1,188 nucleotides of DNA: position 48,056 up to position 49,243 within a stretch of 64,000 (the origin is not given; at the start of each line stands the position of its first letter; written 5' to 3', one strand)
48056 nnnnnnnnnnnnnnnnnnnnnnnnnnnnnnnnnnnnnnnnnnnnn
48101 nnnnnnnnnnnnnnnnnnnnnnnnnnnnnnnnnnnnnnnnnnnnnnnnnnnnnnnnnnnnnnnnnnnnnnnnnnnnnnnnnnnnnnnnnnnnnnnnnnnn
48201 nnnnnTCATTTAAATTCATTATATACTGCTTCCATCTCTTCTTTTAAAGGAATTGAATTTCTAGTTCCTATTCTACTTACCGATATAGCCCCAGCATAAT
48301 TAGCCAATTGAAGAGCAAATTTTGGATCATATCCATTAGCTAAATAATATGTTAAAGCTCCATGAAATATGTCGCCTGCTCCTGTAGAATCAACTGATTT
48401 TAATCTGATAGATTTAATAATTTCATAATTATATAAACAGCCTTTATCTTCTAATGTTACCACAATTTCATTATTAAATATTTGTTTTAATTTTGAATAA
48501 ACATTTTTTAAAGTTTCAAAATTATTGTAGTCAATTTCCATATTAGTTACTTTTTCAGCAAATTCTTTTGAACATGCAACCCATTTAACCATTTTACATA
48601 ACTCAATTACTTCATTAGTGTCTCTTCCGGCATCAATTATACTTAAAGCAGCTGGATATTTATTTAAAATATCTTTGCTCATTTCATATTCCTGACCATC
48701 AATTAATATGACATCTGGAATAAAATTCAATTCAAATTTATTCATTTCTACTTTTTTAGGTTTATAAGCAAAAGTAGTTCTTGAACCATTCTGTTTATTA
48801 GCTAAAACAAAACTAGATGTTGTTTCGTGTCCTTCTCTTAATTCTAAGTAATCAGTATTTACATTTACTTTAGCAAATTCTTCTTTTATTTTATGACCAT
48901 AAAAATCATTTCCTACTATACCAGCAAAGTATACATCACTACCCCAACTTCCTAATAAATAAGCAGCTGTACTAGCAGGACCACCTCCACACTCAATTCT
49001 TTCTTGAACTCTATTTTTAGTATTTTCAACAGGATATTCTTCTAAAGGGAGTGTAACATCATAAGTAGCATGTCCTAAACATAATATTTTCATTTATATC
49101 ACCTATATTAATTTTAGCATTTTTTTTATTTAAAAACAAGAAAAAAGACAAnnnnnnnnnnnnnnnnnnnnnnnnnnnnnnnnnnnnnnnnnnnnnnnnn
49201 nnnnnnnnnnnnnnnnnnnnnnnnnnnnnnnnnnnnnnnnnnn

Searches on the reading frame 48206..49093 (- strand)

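Call 12: search_protein_families(library=pfam, proteins=[window:48206-49093:-], max_evalue=0.1)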
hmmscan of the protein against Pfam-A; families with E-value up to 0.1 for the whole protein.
window:48206-49093:- (295 aa): 1 family
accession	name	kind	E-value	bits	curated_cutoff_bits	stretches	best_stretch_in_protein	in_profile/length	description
PF00294.29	PfkB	-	1.3e-35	123.7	25.8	1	2-282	3-300/302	pfkB family carbohydrate kinase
